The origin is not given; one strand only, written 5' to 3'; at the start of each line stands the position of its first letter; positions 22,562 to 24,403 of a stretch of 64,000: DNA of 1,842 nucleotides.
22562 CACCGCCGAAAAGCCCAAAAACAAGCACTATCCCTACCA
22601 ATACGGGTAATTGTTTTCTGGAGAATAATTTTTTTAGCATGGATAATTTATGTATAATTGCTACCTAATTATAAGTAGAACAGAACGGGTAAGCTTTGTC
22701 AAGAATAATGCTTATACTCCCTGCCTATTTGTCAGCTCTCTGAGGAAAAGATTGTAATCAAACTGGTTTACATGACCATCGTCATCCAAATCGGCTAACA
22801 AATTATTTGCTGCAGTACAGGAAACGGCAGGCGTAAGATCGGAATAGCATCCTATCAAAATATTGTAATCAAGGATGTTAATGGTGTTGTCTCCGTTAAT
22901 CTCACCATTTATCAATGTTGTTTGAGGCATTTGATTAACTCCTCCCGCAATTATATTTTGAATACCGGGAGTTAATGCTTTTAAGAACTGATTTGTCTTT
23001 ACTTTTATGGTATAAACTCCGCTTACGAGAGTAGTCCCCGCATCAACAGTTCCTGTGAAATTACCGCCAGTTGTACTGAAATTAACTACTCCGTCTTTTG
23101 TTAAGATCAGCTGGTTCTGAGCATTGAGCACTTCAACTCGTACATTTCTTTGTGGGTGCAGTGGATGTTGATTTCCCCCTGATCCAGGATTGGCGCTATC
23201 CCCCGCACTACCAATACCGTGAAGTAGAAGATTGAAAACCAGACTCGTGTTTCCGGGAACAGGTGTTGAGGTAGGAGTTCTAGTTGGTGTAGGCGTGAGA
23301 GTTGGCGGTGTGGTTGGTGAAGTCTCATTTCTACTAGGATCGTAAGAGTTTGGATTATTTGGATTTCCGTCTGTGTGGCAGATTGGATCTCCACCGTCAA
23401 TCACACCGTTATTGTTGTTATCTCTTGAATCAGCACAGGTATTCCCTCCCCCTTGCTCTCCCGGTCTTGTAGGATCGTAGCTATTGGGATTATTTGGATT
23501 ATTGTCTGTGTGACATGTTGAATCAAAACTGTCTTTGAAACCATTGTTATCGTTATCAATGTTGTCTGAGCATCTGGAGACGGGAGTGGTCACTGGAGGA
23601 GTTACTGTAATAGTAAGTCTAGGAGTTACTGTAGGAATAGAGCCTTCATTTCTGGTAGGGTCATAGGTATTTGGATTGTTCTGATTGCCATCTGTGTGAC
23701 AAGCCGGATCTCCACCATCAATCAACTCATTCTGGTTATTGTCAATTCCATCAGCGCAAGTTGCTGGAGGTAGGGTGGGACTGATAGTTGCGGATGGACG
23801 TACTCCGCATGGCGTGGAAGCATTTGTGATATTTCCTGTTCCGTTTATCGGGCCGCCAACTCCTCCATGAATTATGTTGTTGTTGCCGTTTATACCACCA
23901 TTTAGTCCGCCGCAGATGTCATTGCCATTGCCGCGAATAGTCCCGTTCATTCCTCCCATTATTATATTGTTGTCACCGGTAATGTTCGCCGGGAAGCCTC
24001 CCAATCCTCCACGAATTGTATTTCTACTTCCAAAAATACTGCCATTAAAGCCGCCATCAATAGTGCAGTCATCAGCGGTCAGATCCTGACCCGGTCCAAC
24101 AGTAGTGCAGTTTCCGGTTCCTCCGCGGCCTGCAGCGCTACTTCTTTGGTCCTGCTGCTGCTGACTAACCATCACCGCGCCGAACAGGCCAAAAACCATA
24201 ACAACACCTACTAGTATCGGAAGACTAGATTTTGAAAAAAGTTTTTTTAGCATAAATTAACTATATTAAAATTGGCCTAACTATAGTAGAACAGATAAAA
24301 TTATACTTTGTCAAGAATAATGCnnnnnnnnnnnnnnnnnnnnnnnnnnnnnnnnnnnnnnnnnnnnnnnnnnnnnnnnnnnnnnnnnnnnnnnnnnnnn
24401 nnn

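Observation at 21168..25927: Three tandem dockerin-tailed Cys/Asp/Asn-rich secreted proteins with a 900-bp gene-converted block and hypervariable N-termini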

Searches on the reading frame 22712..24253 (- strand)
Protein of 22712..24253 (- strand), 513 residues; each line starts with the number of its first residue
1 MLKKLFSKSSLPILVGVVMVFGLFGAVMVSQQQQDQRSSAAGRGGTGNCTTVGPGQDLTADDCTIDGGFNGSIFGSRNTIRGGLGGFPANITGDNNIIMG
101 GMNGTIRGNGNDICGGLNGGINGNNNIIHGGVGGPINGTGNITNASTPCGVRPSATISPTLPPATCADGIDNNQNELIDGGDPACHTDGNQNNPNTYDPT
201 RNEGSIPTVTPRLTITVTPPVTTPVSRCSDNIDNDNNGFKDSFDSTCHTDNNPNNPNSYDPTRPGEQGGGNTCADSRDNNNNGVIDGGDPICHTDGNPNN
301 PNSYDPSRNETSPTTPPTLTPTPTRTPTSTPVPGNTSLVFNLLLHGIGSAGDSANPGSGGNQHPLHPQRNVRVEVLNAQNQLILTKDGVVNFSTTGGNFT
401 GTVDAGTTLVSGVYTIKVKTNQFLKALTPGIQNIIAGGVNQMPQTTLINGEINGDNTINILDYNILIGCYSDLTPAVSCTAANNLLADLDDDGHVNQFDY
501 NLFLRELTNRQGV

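Call 5: search_protein_families(library=pfam, proteins=[window:22712-24253:-], max_evalue=1)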
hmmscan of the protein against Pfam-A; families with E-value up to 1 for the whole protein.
window:22712-24253:- (513 aa): 3 families
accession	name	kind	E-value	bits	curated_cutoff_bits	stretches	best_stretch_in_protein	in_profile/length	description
PF00404.24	Dockerin_1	-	0.00013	22.5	22.9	1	452-505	4-54/57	Dockerin type I domain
PF13860.13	FlgD_ig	-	0.0015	18.9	27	1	366-421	20-76/79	FlgD Ig-like domain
PF22579.2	Cbm74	-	0.95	9.8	27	0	387-426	15-54/64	Carbohydrate binding module-like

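Call 9: search_protein_families(library=ncbifam, proteins=[window:22712-24253:-], max_evalue=1)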
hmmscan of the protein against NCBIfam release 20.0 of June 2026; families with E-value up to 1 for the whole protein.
window:22712-24253:- (513 aa): 3 families
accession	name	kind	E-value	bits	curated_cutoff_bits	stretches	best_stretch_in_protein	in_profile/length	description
NF033662.1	acid_disulf_rpt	repeat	6.7e-10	38.5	41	3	225-251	4-30/32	acidic double-disulfide repeat-containing protein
TIGR04183.1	Por_Secre_tail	domain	0.015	15.3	23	1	355-422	4-62/72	T9SS type A sorting domain-containing protein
NF049990.1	CellobisidaseCelK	equivalog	0.043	12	1700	1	434-508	814-883/889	cellulose 1,4-beta-cellobiosidase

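Call 10: find_homologous_proteins(query=window:22712-24253:-, max_evalue=0.001)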
Query window:22712-24253:- (513 aa): 408 proteins with E <= 0.001 among 8000 candidates; the best 120 are listed.
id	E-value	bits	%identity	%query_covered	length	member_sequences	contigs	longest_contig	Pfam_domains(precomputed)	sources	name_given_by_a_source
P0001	0.0e+0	1147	100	100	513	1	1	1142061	-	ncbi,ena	-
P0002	1.0e-226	772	72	100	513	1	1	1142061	-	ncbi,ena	-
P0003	5.6e-205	700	66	100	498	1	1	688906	-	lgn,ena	-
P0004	3.3e-193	662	64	100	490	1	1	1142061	-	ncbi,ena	-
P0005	1.7e-189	649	63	69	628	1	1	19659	PF00404.25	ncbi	-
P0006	9.5e-176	604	46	100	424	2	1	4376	-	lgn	-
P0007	1.1e-161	558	46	100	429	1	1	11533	-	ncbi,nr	ncbi:MAG TPA: hypothetical protein VLG67_02650 [Candidatus Saccharimonadales bacterium]|nr:hypotheti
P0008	2.0e-158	547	61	47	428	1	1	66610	PF13860.13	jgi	jgi:hypothetical protein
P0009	5.3e-158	545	65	47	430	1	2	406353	PF00404.25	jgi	jgi:hypothetical protein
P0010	1.0e-156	541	65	47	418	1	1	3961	PF13860.13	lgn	-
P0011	1.5e-155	537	60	47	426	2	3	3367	-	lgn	-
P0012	2.8e-155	536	51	100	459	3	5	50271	-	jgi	jgi:hypothetical protein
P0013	3.6e-149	516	59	56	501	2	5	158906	-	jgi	jgi:hypothetical protein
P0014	3.9e-147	509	64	47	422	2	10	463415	-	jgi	jgi:hypothetical protein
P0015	1.1e-141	492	65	47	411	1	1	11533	-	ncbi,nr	ncbi:MAG TPA: hypothetical protein VLG67_02655 [Candidatus Saccharimonadales bacterium]|nr:hypotheti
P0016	1.0e-138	482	45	99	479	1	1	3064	PF00404.25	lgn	-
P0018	3.5e-131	457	51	99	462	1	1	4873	PF00404.25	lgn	-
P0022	5.8e-120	420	63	47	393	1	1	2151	PF00404.25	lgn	-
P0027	6.6e-112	393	67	47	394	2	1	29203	PF00404.25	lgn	-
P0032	2.0e-102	362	48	68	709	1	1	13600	PF13768.13,PF00404.25,PF00092.35,PF13519.13,PF17210.10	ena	-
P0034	8.7e-97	343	45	83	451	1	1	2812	PF00404.25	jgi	-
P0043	4.2e-88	315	40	98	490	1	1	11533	PF00404.25,PF07705.18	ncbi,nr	ncbi:MAG TPA: CARDB domain-containing protein [Candidatus Saccharimonadales bacterium]|nr:CARDB doma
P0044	6.8e-88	314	68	35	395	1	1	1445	PF00404.25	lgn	-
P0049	2.3e-86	309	46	68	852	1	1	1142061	PF00092.35,PF13519.13,PF17210.10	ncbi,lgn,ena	-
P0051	1.1e-85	307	53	56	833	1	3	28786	PF00092.35,PF00963.25,PF17802.8,PF13519.13,PF13620.13,PF17210.10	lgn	-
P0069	9.4e-78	281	65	35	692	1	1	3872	PF00404.25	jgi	-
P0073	1.4e-77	280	65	31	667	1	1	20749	PF00404.25,PF13088.13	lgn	-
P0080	1.0e-74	271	55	49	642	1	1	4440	PF13229.13,PF00404.25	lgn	-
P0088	7.8e-73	264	66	33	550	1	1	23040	PF00404.25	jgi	-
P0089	9.8e-73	264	48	56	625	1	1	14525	PF13768.13,PF00404.25,PF00092.35,PF13519.13,PF17210.10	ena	-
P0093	4.0e-72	262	63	38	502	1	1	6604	PF18885.7,PF00404.25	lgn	-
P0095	9.5e-72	261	62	35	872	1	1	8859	PF12708.13,PF00404.25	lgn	-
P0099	3.0e-71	259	65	35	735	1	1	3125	PF00404.25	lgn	-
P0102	5.6e-71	258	50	56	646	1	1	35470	PF00404.25,PF00092.35,PF13519.13,PF17210.10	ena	-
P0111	2.8e-69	253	60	40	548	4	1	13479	PF00404.25,PF02018.24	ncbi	-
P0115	6.6e-69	251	61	39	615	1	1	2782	PF00404.25,PF14200.13,PF13860.13,PF00652.29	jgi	jgi:Ricin-type beta-trefoil lectin domain-like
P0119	9.5e-69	251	61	39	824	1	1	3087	PF00404.25,PF02018.24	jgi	jgi:hypothetical protein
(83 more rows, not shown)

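Call 11: find_encoding_contigs(protein=P0001, flank=10000, max_places=3)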
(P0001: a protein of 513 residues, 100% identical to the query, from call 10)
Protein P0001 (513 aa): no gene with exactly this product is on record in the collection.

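Call 32: find_encoding_contigs(protein=P0049, flank=10000, max_places=3)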
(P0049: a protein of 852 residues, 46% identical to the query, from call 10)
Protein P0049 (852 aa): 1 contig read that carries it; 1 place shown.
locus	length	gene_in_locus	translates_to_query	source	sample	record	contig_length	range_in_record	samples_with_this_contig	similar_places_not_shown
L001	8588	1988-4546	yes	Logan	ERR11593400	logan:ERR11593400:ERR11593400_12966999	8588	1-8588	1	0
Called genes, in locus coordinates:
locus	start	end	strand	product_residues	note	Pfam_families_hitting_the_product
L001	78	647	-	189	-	PF06559:DCD_N (weak), PF22769:DCD, PF00692:dUTPase (weak)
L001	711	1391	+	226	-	-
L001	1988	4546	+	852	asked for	PF00092:VWA, PF13519:VWA_2, PF17210:SdrD_B (weak)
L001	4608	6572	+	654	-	-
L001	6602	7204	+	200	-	PF00963:Cohesin (weak)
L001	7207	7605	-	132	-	PF20393:Pro_CA_2, PF00484:Pro_CA (faint)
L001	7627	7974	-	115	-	PF13430:DUF4112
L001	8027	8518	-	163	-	-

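Call 33: search_protein_families(library=pfam, proteins=[L001:1988-4546:+, L001:4608-6572:+, L001:6602-7204:+, L001:711-1391:+], max_evalue=0.1)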
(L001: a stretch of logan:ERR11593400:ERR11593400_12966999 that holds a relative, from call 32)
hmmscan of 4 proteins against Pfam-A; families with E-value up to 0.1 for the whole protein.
L001:1988-4546:+ (852 aa): 7 families
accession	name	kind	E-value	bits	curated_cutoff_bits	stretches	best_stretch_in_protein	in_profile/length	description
PF13519.12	VWA_2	-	2.6e-16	60.6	27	1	214-320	1-106/107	von Willebrand factor type A domain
PF00092.34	VWA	-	7.6e-16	59.2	23.8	1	216-396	4-174/174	von Willebrand factor type A domain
PF17210.9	SdrD_B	-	7.9e-08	32.9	29.7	1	408-476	5-74/112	SdrD B-like domain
PF17802.7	SpaA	-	5.2e-05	23.8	23.1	1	421-469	9-61/91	Prealbumin-like fold domain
PF01882.25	DUF58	-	0.00026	20.7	23.4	1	212-323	36-146/216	Protein of unknown function DUF58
PF13620.12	CarboxypepD_reg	-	0.00036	21.3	32.3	0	421-465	8-53/82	Carboxypeptidase regulatory-like domain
PF13768.12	VWA_3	-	0.019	15.4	27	1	344-382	117-154/155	von Willebrand factor type A domain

L001:4608-6572:+ (654 aa): 2 families
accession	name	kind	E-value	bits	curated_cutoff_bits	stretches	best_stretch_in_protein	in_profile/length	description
PF00404.24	Dockerin_1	-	6.2e-05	23.5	22.9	1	590-644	1-52/57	Dockerin type I domain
PF02369.22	Big_1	-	9.3e-05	22.9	34.9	1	371-435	21-82/93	Bacterial Ig-like domain (group 1)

L001:6602-7204:+ (200 aa): 1 family
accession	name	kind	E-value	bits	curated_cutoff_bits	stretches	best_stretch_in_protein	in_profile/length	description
PF00963.24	Cohesin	-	2.3e-06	28.3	24.1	1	68-170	15-126/139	Cohesin domain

L001:711-1391:+ (226 aa): 1 family
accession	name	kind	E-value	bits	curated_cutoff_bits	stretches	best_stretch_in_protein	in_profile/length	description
PF00963.24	Cohesin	-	0.00024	21.7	24.1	1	45-167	2-123/139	Cohesin domain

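Call 48: search_protein_families(library=pfam, alignment_id=A3, max_evalue=0.01)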
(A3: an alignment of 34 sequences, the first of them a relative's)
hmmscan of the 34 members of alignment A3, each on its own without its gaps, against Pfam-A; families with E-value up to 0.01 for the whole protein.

A. member 1, L001:6602-7201:+ (200 aa): 1 family
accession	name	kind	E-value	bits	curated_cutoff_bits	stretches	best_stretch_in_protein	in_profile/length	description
PF00963.24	Cohesin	-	2.3e-06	28.3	24.1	1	68-170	15-126/139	Cohesin domain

B. families by the number of members that match (of 34 scanned): 4 families
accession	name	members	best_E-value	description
PF00963.24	Cohesin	32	1.1e-11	Cohesin domain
PF19516.4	DUF6049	1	0.00031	Family of unknown function (DUF6049)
PF09244.16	Suc_Porlyase_C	1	0.0038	Sucrose phosphorylase, C-terminal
PF02883.26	Alpha_adaptinC2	1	0.0087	Adaptin C-terminal domain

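Call 49: search_solved_structures(query=A3, max_evalue=0.01)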
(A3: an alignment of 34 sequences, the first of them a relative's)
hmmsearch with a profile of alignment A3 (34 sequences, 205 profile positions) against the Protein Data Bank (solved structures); distinct sequences matched with E-value up to 0.01: 20.
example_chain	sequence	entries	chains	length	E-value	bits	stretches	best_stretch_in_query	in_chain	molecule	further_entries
6kg8_A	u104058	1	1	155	1.4e-10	44.1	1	50-194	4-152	Probably cellulosomal scaffolding protein, secreted cellulose-binding and cohesin domain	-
6kgc_A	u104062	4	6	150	1.9e-10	43.6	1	52-193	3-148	Probably cellulosomal scaffolding protein, secreted cellulose-binding and cohesin domain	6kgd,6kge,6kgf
3l8q_A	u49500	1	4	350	1.4e-07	34.3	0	54-104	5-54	Cellulosomal scaffoldin adaptor protein B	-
2vn5_A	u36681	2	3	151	5.9e-06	29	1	62-173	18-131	SCAFFOLDING PROTEIN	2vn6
1g1k_A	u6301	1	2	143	6.8e-06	28.8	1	62-173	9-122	SCAFFOLDING PROTEIN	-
1qzn_A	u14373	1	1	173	9.2e-06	28.3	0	53-104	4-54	cellulosomal scaffoldin adaptor protein B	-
3f2l_A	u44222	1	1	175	1e-05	28.2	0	53-104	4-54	Cellulosomal scaffoldin adaptor protein B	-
1zv9_A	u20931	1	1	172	1.1e-05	28.1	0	54-104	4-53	Cellulosomal scaffoldin adaptor protein B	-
3bwz_A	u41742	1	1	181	1.2e-05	28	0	53-104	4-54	Cellulosomal scaffoldin adaptor protein B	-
4uyp_A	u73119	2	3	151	2.3e-05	27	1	81-156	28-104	Cellulosomal scaffoldin anchoring protein C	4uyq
4ums_A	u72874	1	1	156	5e-05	25.9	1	89-161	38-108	CELLULOSOMAL ANCHORING SCAFFOLDIN B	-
5nrk_A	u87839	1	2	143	0.00027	23.6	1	54-166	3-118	Endoglucanase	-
4u3s_A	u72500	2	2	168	0.00029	23.4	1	62-114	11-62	Cellulosomal scaffoldin adaptor protein B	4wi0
5g5d_A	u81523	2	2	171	0.00032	23.3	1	64-116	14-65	CELLULOSOME ANCHORING PROTEIN COHESIN REGION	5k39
2bm3_A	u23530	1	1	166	0.00035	23.2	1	84-167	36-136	SCAFFOLDING DOCKERIN BINDING PROTEIN A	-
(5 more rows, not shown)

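Call 66: find_encoding_contigs(protein=P0003, flank=10000, max_places=3)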
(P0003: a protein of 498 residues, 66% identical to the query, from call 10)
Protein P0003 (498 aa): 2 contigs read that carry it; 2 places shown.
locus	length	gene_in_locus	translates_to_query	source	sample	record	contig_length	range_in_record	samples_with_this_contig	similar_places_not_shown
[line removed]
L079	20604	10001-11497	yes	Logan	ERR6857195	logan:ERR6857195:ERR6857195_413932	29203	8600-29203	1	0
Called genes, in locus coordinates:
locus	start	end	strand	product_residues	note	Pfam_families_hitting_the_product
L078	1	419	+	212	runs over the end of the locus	PF10531:SLBB, PF00633:HHH (faint), PF12836:HHH_3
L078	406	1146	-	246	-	PF09997:DUF2238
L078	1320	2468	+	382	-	PF03772:Competence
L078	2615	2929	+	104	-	-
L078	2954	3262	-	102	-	PF02467:Whib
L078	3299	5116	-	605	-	PF00512:HisKA, PF02518:HATPase_c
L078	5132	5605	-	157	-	PF00072:Response_reg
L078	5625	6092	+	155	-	PF01371:Trp_repressor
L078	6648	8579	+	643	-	PF03485:Arg_tRNA_synt_N, PF00750:tRNA-synt_1d, PF05746:DALR_1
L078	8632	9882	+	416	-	PF00404:Dockerin_1 (faint)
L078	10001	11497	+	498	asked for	-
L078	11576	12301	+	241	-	-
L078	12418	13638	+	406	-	PF00675:Peptidase_M16, PF05193:Peptidase_M16_C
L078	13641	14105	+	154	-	PF00334:NDK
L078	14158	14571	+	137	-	PF09945:DUF2177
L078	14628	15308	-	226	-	-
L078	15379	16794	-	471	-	-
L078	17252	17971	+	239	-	PF04203:Sortase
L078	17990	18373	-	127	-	-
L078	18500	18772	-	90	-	-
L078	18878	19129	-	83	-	PF02823:ATP-synt_DE_N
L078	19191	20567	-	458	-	PF00006:ATP-synt_ab, PF22919:ATP-synt_VA_C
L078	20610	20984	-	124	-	PF05635:23S_rRNA_IVP, PF22296:bAvd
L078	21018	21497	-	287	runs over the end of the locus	PF00231:ATP-synt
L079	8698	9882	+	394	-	PF00404:Dockerin_1 (faint)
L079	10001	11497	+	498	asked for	-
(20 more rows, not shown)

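Call 67: find_encoding_contigs(protein=P0009, flank=10000, max_places=3)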
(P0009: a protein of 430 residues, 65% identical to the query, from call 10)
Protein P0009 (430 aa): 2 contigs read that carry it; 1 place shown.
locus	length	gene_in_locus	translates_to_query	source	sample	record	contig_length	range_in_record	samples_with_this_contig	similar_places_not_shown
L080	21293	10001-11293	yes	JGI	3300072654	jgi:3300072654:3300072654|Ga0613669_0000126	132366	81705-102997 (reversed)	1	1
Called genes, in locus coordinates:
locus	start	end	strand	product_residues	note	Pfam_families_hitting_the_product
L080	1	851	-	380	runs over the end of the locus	-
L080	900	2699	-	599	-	PF00512:HisKA, PF02518:HATPase_c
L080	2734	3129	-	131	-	PF00072:Response_reg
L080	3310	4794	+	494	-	-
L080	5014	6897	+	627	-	PF03485:Arg_tRNA_synt_N, PF00750:tRNA-synt_1d, PF05746:DALR_1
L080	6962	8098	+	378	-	-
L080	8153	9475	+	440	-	-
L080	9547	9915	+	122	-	-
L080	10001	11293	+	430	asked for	PF00404:Dockerin_1 (faint)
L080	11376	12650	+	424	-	PF00675:Peptidase_M16, PF05193:Peptidase_M16_C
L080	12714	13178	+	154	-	PF00334:NDK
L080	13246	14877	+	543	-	-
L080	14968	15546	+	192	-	-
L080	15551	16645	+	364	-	-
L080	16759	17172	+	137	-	PF09945:DUF2177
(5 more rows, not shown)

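Call 76: search_protein_families(library=pfam, alignment_id=A6, max_evalue=0.01)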
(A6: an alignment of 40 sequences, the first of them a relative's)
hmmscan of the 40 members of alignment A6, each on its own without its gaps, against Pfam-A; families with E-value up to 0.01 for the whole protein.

A. member 1, L001:4629-5198:+ (190 aa): 0 families

B. families by the number of members that match (of 40 scanned): 4 families
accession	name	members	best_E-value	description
PF00963.24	Cohesin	18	2.5e-08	Cohesin domain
PF01917.21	Arch_flagellin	2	0.0051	Archaebacterial flagellin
PF20402.4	DUF6692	1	0.0018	Domain of unknown function (DUF6692)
PF06717.16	DUF1202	1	0.0092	Protein of unknown function (DUF1202)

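Call 77: search_solved_structures(query=A6, max_evalue=0.01)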
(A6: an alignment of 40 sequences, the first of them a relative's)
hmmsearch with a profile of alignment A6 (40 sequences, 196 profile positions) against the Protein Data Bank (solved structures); distinct sequences matched with E-value up to 0.01: 0.
